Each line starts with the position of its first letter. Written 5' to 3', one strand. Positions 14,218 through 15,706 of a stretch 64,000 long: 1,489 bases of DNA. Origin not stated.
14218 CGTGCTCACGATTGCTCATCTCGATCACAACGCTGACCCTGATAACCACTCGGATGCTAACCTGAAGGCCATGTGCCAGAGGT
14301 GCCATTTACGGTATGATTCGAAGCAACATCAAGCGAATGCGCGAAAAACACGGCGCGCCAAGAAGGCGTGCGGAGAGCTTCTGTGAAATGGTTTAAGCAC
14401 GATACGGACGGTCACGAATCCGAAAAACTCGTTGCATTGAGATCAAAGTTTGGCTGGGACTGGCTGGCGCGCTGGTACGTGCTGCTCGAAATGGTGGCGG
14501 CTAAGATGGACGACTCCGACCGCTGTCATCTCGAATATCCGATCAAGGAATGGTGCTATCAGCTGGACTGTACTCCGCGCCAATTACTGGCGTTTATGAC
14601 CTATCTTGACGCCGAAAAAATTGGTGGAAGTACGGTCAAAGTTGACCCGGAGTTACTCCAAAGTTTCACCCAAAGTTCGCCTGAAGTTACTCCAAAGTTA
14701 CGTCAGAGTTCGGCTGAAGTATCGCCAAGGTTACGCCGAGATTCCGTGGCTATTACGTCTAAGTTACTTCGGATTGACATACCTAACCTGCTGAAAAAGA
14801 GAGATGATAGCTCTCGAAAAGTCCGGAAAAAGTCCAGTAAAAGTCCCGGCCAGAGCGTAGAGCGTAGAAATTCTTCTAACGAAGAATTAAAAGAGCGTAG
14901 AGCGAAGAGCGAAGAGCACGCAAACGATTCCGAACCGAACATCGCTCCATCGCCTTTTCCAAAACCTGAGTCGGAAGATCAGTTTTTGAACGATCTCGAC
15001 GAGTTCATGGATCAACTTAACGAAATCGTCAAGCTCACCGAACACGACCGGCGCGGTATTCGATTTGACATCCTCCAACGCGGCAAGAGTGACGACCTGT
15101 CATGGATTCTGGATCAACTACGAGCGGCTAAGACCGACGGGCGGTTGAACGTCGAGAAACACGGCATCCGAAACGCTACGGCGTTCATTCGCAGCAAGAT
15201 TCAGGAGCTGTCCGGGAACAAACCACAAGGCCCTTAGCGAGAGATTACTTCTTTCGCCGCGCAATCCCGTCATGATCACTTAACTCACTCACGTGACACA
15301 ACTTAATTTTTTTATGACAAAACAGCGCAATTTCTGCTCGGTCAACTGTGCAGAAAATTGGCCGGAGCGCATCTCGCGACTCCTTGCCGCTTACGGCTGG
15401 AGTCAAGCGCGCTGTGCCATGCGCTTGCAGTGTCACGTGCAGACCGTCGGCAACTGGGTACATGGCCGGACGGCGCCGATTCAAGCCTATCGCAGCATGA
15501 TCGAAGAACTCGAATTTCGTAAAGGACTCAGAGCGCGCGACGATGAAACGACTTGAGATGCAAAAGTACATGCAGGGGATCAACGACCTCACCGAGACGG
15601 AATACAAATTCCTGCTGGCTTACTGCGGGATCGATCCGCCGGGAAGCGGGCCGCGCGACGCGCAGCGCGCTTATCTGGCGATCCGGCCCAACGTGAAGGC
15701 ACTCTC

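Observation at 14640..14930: Iteron array and AT-rich element embedded in the initiator gene: likely phage origin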

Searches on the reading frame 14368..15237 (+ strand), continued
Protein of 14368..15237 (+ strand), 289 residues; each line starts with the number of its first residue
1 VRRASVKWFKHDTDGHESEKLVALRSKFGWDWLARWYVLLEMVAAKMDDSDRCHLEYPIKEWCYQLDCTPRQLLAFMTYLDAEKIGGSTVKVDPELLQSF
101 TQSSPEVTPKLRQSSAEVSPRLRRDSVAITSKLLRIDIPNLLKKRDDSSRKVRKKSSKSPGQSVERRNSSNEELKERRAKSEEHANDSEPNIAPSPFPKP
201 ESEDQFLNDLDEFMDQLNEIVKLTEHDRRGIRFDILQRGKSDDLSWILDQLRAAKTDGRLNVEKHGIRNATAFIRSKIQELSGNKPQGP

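Call 53: search_protein_families(library=phrogs, proteins=[L010:2321-3034:+, L010:3031-3711:+, L010:4701-6371:+, L011:2396-3115:+, L011:3102-3776:+, L011:4749-5351:+, L012:4968-5510:+, L016:1733-2485:+, L016:2482-3147:+, L016:5468-6529:+], max_evalue=0.001)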
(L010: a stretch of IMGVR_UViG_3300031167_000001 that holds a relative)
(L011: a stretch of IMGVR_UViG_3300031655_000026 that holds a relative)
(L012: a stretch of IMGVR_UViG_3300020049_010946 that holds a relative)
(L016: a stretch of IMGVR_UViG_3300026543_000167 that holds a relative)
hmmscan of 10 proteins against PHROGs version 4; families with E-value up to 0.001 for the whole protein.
L010:2321-3034:+ (237 aa): 3 families
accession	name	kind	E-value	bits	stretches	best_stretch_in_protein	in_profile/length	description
phrog_155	-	DNA, RNA and nucleotide metabolism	6.9e-23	82.7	1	1-136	55-190/308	Erf-like ssDNA annealing protein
phrog_21649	-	unknown function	3.2e-05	24.3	1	15-145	43-174/351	-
phrog_2324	-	DNA, RNA and nucleotide metabolism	8.6e-05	23.2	1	5-138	2-128/193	Erf-like ssDNA annealing protein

L010:3031-3711:+ (226 aa): 1 family
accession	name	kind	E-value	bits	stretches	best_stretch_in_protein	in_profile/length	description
phrog_10477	-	DNA, RNA and nucleotide metabolism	6.1e-06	27.3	1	57-221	65-242/243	exonuclease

L010:4701-6371:+ (556 aa): 7 families
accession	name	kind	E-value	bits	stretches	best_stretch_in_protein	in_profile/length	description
phrog_239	-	DNA, RNA and nucleotide metabolism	5.4e-85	287.9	1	15-556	37-598/801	DNA primase/helicase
phrog_5482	-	unknown function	8.2e-32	111.3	1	276-554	18-296/341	-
phrog_18375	-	DNA, RNA and nucleotide metabolism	4.3e-30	105.6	1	279-539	343-596/644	DNA primase/helicase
phrog_47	-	DNA, RNA and nucleotide metabolism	6.6e-18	65.6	1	12-254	44-331/947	DNA primase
phrog_19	-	DNA, RNA and nucleotide metabolism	4.3e-11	43.4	1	279-520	326-546/621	DnaB-like replicative helicase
phrog_243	-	DNA, RNA and nucleotide metabolism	9.2e-07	29.1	1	305-526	34-237/273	DnaB-like replicative helicase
phrog_849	-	DNA, RNA and nucleotide metabolism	0.00015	21.9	1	154-259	239-342/435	DNA primase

L011:2396-3115:+ (239 aa): 2 families
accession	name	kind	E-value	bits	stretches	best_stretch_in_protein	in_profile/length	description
phrog_659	-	DNA, RNA and nucleotide metabolism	1.5e-31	110.6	1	7-147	3-146/205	Sak-like ssDNA annealing protein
phrog_8492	-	DNA, RNA and nucleotide metabolism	3.3e-27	96.7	1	4-145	16-164/269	Sak-like ssDNA annealing protein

L011:3102-3776:+ (224 aa): 1 family
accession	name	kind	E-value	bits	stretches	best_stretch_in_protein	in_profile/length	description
phrog_10477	-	DNA, RNA and nucleotide metabolism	0.00011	23.2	1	8-219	19-242/243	exonuclease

L011:4749-5351:+ (200 aa): 0 families

L012:4968-5510:+ (180 aa): 0 families

L016:1733-2485:+ (250 aa): 4 families
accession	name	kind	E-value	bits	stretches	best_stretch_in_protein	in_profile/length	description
phrog_155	-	DNA, RNA and nucleotide metabolism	1.2e-31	111.5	1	2-245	61-272/308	Erf-like ssDNA annealing protein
phrog_2324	-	DNA, RNA and nucleotide metabolism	6.3e-27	95.4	1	2-162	4-155/193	Erf-like ssDNA annealing protein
phrog_34817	-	unknown function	4.2e-09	37.1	1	3-146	6-143/291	-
phrog_10003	-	other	1.1e-06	29.3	1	23-133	59-166/297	recombinase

L016:2482-3147:+ (221 aa): 1 family
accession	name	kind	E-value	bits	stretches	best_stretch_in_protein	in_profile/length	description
phrog_10477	-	DNA, RNA and nucleotide metabolism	8.9e-11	43.2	1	7-212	17-238/243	exonuclease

L016:5468-6529:+ (353 aa): 3 families
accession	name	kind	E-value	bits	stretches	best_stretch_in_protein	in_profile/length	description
phrog_4285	-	integration and excision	1.5e-36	127.2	1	2-351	23-268/277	transposase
phrog_33543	-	unknown function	1.7e-10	41.5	1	5-161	8-154/343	-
phrog_2199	-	integration and excision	0.00019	21.6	1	3-161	128-266/356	transposase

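Call 54: find_related_loci(query=A1, collection=genome_contigs, flank=3000)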
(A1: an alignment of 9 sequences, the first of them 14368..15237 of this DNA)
Query A1 (289 aa) in genome_contigs; peptide patterns used: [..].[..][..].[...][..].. (x = any residue, [..] = any of these).
27 stretches matched a pattern; 1 encode a relative of the query (tblastn E <= 1e-3); 1 distinct loci.
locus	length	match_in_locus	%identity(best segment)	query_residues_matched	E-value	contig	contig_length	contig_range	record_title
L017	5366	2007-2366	24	2-160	2e-10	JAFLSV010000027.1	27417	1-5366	MAG: Desulfovibrionaceae bacterium isolate HAN036 Seq27, whole genome shotgun sequence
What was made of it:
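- Tried and rejected: genome_contigs scan: only one distant locus, a Desulfovibrionaceae MAG (call 54).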

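Call 55: find_related_loci(query=A1, collection=metagenome_contigs, flank=2500)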
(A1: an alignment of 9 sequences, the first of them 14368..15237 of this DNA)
Query A1 (289 aa) in metagenome_contigs; peptide patterns used: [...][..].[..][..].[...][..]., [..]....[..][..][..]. (x = any residue, [..] = any of these).
428 stretches matched a pattern; 32 encode a relative of the query (tblastn E <= 1e-3); 32 distinct loci.
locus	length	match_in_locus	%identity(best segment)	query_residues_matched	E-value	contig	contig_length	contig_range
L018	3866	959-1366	35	6-158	4e-26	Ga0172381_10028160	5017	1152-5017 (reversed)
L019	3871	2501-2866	34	4-160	2e-22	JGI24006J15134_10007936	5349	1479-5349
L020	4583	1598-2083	33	6-200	3e-22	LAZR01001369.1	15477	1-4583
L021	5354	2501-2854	33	2-158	1e-20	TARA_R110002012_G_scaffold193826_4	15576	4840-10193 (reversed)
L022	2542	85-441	31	2-159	2e-20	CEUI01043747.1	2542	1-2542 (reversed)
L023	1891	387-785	35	3-173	2e-20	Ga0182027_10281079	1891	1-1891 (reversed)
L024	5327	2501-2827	34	6-153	5e-20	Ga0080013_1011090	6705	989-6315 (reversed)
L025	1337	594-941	31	6-160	3e-20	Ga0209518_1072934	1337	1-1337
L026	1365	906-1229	33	4-150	7e-20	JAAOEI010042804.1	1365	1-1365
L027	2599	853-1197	34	3-156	8e-20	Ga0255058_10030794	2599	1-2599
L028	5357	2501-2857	32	2-159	9e-20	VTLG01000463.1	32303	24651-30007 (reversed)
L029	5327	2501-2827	32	6-153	1e-19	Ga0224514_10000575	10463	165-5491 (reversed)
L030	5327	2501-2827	30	6-153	6e-19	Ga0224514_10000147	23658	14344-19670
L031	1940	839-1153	31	8-151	8e-19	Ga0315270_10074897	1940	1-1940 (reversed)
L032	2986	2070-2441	30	6-165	1e-18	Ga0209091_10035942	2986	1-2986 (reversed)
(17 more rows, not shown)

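Call 63: search_protein_families(library=pfam, alignment_id=A2, max_evalue=0.001)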
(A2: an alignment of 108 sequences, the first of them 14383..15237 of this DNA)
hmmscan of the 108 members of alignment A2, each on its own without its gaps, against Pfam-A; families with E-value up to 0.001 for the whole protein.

A. member 1, window:14383-15237:+ (284 aa): 0 families

B. families by the number of members that match (of 108 scanned): 6 families
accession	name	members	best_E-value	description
PF14297.12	Lin1244_N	45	9.3e-07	Lin1244/Lin1753-like, N-terminal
PF09524.15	Phg_2220_C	7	9.4e-29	Conserved phage C-terminus (Phg_2220_C)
PF11638.13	DnaA_N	3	2.5e-13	DnaA N-terminal domain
PF17948.6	DnaT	1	2.8e-09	DnaT DNA-binding domain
PF20068.4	Amphi-Trp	1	0.00046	Amphi-Trp domain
PF23817.1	DUF7188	1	0.0008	Family of unknown function (DUF7188)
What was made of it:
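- On Iteron origin embedded in its initiator gene (lambda O / SPP1 gene 38 / TP901-1 ORF13 / pSK41 rep class): C-terminal domains are swapped among relatives (call 63).
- Closest known: Pfam Lin1244_N. Same: 45 of 108 family members hit the model at E <= 1e-3 (call 63).
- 45 of 108 relatives hit Lin1244_N, and some C-termini are replaced by DnaA_N, DnaT or Phg_2220_C (call 63).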

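Call 72: predict_structure(alignment_id=A2)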
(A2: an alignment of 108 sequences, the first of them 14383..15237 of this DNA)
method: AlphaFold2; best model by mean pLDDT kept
length: 284 residues; sequences in the alignment: 108
mean_pLDDT: 77.8   pTM: 0.53
mean pLDDT of the five models: 77.8, 77.4, 77.0, 76.6, 76.1
residues with pLDDT >= 90: 116; 70-90: 78; 50-70: 51; < 50: 39
segments of 3 or more residues with pLDDT < 50: 105-109, 161-183, 191-193
pLDDT, mean of each block of 10 residues (from residue 1): 74 94 96 94 88 95 91 93 88 71 49 53 82 86 63 54 45 47 54 63 93 94 91 83 93 80 88 84 56
secondary structure, 60 per line:
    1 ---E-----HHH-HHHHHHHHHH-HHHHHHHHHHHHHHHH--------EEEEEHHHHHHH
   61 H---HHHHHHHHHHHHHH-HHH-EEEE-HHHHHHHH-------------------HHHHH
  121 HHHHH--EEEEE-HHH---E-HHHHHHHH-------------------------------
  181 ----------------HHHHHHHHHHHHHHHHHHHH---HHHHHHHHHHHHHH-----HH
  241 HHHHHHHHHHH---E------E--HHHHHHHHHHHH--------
elements in order: H14-23 H25-40 E49-53 H54-61 H65-78 E84-87 H89-96 H116-125 E128-132 H142-149 H197-216 H220-233 H239-251 H265-276

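Call 90: search_solved_structures(query=A2, max_evalue=10)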
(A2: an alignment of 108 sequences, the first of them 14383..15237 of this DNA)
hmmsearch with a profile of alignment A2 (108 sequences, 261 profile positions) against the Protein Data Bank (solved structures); distinct sequences matched with E-value up to 10: 3.
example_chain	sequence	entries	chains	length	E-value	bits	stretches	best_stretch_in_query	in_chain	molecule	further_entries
6emw_D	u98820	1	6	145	1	12.5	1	110-188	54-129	ATP-dependent Clp protease ATP-binding subunit ClpC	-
9e8o_U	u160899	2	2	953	2.2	11.4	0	126-160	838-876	26S proteasome non-ATPase regulatory subunit 1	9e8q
12bm_U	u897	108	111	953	2.4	11.3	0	126-160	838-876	26S proteasome non-ATPase regulatory subunit 1 | RPN2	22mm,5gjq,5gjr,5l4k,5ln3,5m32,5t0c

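Call 92: get_annotated_region(hit=H3, flank=2500)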
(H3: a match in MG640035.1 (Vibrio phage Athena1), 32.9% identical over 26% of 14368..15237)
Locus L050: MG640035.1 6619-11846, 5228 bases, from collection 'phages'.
description: Vibrio phage Athena1, complete genome.
organism: Vibrio phage Athena1 (NCBI taxid 2060111)
taxonomy: Viruses; Duplodnaviria; Heunggongvirae; Uroviricota; Caudoviricetes
host: Vibrio alginolyticus V1; source: -; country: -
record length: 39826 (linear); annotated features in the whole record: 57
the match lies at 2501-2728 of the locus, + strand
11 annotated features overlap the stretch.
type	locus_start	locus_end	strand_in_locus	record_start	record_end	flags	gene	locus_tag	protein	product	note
CDS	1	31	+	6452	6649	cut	-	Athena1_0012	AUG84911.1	hypothetical protein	XRE family transcriptional regulator domain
CDS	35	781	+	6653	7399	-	-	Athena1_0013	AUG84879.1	hypothetical protein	-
CDS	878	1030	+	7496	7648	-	-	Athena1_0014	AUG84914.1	hypothetical protein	-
CDS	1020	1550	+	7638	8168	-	-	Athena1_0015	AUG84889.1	hypothetical protein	-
CDS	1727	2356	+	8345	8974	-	-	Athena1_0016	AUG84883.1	hypothetical protein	-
CDS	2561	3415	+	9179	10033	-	-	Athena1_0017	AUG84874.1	origin specific replication initiation factor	replication protein O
CDS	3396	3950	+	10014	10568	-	-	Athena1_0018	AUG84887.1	hypothetical protein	-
CDS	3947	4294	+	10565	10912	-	-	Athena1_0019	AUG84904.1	hypothetical protein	-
CDS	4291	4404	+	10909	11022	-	-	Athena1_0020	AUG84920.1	hypothetical protein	-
CDS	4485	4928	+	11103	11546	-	-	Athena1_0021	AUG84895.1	hypothetical protein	-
CDS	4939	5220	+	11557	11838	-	-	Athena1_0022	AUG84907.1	hypothetical protein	-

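Call 93: get_annotated_region(hit=H1, flank=2500)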
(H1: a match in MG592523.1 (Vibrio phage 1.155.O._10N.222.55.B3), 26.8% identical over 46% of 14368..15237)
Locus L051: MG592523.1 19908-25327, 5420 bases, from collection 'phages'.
description: Vibrio phage 1.155.O._10N.222.55.B3, partial genome.
organism: Vibrio phage 1.155.O._10N.222.55.B3 (NCBI taxid 1881405)
taxonomy: Viruses; Duplodnaviria; Heunggongvirae; Uroviricota; Caudoviricetes
host: Vibrio sp. F13; source: iron chloride precipitation of 0.2um-filtered seawater, resuspended in oxalate solution; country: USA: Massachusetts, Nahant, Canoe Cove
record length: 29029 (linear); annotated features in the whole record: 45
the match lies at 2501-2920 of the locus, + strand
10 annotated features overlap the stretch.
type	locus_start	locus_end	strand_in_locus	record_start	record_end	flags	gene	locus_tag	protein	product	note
CDS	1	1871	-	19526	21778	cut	-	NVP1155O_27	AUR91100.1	coil containing protein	NVP1155O_27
CDS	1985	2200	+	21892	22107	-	-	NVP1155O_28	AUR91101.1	DNA-binding domain protein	NVP1155O_28; aclame_best_match:protein:vir:108323; cvp_best_match:RF_PEP_160700629; InterPro:IPR010982; pog:POG0148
CDS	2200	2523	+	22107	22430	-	-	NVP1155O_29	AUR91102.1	hypothetical protein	NVP1155O_29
CDS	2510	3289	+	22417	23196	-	-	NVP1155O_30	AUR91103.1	protein of unknown function DUF4373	NVP1155O_30; tara_best_match:OM-RGC.v1.016343015; cvp_best_match:CAMPEP_0000021790; InterPro:IPR025400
CDS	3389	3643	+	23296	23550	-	-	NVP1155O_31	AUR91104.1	hypothetical protein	NVP1155O_31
CDS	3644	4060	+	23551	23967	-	-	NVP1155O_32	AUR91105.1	hypothetical protein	NVP1155O_32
CDS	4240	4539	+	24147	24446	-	-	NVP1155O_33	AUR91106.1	coil containing protein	NVP1155O_33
CDS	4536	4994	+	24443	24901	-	-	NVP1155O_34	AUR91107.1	hypothetical protein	NVP1155O_34; aclame_best_match:protein:vir:96771; tara_best_match:OM-RGC.v1.024557323; cvp_best_match:CAMPEP_0000029076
CDS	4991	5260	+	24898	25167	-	-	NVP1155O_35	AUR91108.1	hypothetical protein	NVP1155O_35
CDS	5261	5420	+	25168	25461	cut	-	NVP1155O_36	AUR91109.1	winged helix-turn-helix DNA-binding domain protein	NVP1155O_36; InterPro:IPR011991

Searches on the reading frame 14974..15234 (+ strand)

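Call 65: search_protein_families(library=pfam, proteins=[window:14974-15234:+], max_evalue=10)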
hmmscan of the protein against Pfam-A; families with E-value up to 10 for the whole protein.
seq(87 aa): 1 family
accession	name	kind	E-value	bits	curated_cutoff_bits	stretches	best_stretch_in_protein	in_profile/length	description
PF08044.16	DUF1707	-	0.12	12.9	27.6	1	45-70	11-36/53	DUF1707 SHOCT-like domain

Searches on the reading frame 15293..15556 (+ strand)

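Call 4: search_protein_families(library=pfam, proteins=[window:15293-15556:+], max_evalue=0.1)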
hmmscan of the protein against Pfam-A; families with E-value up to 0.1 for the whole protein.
window:15293-15556:+ (87 aa): 7 families
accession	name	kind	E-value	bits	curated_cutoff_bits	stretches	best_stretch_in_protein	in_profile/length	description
PF21319.3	zf-FCS_1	-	0.0087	16.6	26.6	0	5-20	13-28/31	Zinc finger, FCS-type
PF06322.17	Phage_NinH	-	0.016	15.6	29.8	1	30-63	12-44/60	Phage NinH protein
PF13384.12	HTH_23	-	0.018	15.3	24.6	1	27-57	10-39/50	Homeodomain-like domain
PF01381.28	HTH_3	-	0.024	15.1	23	1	29-62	3-36/55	Helix-turn-helix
PF13560.12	HTH_31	-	0.026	15.3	27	1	33-71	12-52/64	Helix-turn-helix domain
PF08281.18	Sigma70_r4_2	-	0.076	13.1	25.7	0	32-57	23-48/54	Sigma-70, region 4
PF06056.18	Terminase_5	-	0.091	13.2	20.3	0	35-57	13-35/58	Putative ATPase subunit of terminase (gpP-like)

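Call 5: search_protein_families(library=phrogs, proteins=[window:15293-15556:+], max_evalue=0.01)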
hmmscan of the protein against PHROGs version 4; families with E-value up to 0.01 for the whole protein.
window:15293-15556:+ (87 aa): 4 families
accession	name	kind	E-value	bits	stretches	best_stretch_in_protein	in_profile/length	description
phrog_4779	-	transcription regulation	1.5e-05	26.4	1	25-77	5-60/98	transcriptional regulator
phrog_2328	-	transcription regulation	2.6e-05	25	1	25-79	18-69/128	transcriptional repressor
phrog_2104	-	unknown function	0.00062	20.9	1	13-70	30-87/103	-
phrog_3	-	transcription regulation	0.007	17.2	1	21-62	87-126/430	transcriptional repressor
